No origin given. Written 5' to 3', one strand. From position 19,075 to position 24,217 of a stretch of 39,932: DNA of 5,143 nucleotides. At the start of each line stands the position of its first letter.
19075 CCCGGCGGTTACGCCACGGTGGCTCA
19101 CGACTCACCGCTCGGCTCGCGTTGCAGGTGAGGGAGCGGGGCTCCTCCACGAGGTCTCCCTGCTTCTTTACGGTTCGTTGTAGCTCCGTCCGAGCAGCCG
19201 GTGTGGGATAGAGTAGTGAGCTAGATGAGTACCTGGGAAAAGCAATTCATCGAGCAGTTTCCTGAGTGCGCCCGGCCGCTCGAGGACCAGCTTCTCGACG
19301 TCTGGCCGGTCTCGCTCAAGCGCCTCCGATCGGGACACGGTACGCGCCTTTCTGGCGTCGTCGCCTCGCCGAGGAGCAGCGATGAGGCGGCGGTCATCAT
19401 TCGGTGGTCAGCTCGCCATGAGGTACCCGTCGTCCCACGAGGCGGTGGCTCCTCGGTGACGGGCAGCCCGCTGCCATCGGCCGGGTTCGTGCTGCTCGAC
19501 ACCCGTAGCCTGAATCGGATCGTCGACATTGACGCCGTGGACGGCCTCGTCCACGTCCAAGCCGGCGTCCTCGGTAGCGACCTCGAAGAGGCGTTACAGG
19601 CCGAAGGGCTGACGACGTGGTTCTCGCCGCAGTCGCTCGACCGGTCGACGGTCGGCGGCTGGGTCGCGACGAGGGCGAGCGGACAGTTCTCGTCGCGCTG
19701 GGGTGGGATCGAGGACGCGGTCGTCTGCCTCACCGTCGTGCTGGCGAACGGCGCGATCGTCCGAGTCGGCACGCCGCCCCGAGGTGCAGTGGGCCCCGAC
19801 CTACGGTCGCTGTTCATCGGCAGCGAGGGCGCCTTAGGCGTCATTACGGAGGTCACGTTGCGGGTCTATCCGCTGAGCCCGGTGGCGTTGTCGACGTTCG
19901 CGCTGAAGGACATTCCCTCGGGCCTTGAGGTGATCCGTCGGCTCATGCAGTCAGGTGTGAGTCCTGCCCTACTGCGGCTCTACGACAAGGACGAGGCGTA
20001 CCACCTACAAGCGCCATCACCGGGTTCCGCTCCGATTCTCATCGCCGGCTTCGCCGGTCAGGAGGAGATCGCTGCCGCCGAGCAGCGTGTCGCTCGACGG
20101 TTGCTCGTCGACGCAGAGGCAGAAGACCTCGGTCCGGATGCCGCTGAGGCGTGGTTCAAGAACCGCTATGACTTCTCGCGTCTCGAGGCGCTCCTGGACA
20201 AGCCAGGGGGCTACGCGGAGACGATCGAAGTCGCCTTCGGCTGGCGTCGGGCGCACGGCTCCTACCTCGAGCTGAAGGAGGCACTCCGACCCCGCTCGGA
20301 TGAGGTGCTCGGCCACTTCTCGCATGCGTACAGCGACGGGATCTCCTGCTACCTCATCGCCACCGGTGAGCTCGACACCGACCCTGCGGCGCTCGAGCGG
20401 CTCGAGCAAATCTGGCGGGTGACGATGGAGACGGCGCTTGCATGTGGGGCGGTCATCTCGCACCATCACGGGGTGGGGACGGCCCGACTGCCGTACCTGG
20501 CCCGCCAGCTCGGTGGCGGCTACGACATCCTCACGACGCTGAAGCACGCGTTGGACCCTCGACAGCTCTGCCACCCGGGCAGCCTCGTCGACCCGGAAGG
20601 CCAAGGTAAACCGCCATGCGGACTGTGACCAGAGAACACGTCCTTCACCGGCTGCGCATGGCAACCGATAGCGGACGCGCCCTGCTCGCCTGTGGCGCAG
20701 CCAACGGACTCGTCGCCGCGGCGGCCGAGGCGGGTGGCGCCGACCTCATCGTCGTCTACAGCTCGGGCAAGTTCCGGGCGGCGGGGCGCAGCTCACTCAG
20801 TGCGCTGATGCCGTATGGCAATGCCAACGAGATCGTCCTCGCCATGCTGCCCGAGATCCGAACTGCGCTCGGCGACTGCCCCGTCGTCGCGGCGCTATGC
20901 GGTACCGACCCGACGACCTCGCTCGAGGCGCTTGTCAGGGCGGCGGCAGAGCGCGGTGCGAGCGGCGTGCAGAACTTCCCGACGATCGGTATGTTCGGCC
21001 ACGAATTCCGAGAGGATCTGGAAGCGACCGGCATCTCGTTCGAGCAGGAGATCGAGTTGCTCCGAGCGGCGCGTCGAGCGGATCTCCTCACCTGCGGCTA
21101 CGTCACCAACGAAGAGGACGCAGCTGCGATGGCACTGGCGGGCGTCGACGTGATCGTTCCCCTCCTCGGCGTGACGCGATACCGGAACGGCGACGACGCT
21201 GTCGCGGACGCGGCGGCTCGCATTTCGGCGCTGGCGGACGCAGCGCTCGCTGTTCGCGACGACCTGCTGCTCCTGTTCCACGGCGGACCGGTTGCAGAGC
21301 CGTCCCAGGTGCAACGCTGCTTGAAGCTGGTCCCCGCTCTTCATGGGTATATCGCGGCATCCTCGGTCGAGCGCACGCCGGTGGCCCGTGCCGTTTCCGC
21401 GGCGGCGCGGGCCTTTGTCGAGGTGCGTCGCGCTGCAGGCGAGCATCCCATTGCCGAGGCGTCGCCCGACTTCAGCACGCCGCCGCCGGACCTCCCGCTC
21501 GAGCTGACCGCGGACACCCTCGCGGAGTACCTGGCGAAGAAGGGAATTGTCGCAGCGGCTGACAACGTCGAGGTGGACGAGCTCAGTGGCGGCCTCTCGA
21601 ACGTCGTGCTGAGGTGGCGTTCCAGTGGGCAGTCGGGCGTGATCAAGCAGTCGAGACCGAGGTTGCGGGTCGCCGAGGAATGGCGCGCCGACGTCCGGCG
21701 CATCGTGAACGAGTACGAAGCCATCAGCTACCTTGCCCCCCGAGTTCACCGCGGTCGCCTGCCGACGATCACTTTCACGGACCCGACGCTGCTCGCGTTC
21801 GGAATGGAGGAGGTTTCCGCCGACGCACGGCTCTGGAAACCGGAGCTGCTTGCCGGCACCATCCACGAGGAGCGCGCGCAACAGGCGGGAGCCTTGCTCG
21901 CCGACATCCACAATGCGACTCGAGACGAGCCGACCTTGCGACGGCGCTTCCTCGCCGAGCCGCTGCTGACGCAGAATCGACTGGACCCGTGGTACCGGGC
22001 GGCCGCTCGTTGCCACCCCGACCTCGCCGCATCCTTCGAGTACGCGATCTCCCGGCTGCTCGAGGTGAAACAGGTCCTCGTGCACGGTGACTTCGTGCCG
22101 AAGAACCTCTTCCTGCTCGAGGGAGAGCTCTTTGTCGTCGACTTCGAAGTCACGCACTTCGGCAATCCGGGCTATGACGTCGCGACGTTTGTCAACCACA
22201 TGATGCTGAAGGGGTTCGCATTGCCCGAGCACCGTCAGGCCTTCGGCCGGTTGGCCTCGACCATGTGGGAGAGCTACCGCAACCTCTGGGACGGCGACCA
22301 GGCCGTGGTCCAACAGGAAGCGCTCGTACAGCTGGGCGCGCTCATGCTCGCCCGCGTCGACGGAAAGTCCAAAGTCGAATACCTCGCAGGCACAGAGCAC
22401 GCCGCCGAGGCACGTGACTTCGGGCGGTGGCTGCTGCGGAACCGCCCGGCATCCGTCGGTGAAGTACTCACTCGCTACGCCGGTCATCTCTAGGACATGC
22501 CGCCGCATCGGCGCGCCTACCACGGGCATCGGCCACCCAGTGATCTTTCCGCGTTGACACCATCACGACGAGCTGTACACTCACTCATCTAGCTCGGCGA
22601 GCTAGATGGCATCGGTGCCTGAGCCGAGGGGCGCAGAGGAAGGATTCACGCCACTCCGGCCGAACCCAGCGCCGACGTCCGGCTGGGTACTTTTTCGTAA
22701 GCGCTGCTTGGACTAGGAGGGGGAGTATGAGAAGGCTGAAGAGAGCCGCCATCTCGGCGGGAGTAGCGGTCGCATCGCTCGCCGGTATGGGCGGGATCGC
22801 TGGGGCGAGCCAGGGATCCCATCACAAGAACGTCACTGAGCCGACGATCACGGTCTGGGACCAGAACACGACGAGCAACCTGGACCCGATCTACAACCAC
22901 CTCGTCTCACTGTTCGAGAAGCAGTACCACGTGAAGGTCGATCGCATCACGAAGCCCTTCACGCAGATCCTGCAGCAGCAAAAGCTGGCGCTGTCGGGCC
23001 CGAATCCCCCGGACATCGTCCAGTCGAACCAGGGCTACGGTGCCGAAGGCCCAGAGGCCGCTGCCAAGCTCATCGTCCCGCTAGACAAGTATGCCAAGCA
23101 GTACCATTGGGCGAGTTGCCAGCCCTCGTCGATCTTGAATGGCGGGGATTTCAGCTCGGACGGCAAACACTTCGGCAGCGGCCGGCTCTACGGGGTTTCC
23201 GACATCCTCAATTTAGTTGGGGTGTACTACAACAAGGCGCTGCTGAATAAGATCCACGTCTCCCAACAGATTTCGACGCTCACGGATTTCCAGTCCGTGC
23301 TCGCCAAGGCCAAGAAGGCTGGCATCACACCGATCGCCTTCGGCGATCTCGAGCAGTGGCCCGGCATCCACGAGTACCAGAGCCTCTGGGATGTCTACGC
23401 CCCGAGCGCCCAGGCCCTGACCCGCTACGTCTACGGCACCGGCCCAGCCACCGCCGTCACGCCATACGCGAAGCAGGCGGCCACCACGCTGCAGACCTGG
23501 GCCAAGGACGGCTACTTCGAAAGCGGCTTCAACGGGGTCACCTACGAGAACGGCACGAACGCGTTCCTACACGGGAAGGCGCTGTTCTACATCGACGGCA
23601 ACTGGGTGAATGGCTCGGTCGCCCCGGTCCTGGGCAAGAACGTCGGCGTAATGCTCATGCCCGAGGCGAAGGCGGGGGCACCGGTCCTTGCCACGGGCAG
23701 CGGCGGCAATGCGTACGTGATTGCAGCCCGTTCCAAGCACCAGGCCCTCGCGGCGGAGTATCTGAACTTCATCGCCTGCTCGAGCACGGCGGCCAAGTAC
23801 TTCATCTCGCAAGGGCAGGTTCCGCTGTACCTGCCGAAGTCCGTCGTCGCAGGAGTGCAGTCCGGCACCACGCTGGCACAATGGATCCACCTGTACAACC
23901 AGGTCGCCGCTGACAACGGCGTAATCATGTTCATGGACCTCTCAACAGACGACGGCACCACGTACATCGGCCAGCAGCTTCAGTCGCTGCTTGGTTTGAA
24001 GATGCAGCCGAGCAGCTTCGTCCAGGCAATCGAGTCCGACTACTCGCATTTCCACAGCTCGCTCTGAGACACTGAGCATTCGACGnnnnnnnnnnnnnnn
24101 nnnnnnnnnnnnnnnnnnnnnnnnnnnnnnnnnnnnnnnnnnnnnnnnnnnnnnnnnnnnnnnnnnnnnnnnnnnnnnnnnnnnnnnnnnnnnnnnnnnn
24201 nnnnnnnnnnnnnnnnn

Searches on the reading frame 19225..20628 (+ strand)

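Call 16: search_protein_families(library=pfam, proteins=[window:19225-20628:+], max_evalue=0.001)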
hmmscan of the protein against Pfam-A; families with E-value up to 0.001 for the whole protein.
window:19225-20628:+ (467 aa): 2 families
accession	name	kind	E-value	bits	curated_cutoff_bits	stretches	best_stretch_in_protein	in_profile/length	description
PF01565.28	FAD_binding_4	-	1.5e-37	128.8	26.4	1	45-182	3-139/139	FAD binding domain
PF02913.24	FAD-oxidase_C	-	5.2e-29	102.1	21.2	1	224-453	9-247/248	FAD linked oxidases, C-terminal domain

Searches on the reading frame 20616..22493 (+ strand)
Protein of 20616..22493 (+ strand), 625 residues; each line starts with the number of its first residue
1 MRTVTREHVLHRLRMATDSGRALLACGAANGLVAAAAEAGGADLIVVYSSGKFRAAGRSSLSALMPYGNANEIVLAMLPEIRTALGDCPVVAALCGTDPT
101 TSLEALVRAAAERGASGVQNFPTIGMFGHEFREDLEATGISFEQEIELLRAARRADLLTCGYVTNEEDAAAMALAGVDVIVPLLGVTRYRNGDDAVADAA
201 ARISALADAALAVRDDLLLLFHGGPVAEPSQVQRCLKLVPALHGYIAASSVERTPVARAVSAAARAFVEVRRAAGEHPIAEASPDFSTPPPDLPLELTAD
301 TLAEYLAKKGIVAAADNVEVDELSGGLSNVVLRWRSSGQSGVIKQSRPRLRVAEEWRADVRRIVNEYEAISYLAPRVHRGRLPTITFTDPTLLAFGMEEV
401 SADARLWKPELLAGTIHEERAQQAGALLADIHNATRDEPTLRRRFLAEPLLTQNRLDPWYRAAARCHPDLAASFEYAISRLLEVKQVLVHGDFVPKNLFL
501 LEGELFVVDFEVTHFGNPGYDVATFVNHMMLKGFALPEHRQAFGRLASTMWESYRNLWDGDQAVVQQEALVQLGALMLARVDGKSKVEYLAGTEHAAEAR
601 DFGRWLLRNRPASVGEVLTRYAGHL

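Call 16: search_protein_families(library=pfam, proteins=[window:20616-22493:+], max_evalue=0.001)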
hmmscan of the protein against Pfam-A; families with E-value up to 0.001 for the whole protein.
window:20616-22493:+ (625 aa): 2 families
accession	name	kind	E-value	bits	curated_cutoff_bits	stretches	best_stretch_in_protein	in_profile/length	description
PF09370.16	PEP_hydrolase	-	3.1e-84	282.8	33.8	1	9-269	2-266/267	Phosphoenolpyruvate hydrolase-like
PF01636.29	APH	-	3.1e-14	53.8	23.2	1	322-555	4-237/239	Phosphotransferase enzyme family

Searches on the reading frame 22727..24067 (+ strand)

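Call 16: search_protein_families(library=pfam, proteins=[window:22727-24067:+], max_evalue=0.001)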
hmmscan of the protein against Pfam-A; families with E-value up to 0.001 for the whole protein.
window:22727-24067:+ (446 aa): 1 family
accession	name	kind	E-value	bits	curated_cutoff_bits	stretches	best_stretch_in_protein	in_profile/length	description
PF13416.11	SBP_bac_8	-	2.1e-19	70.8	27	1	60-366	3-260/279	Bacterial extracellular solute-binding protein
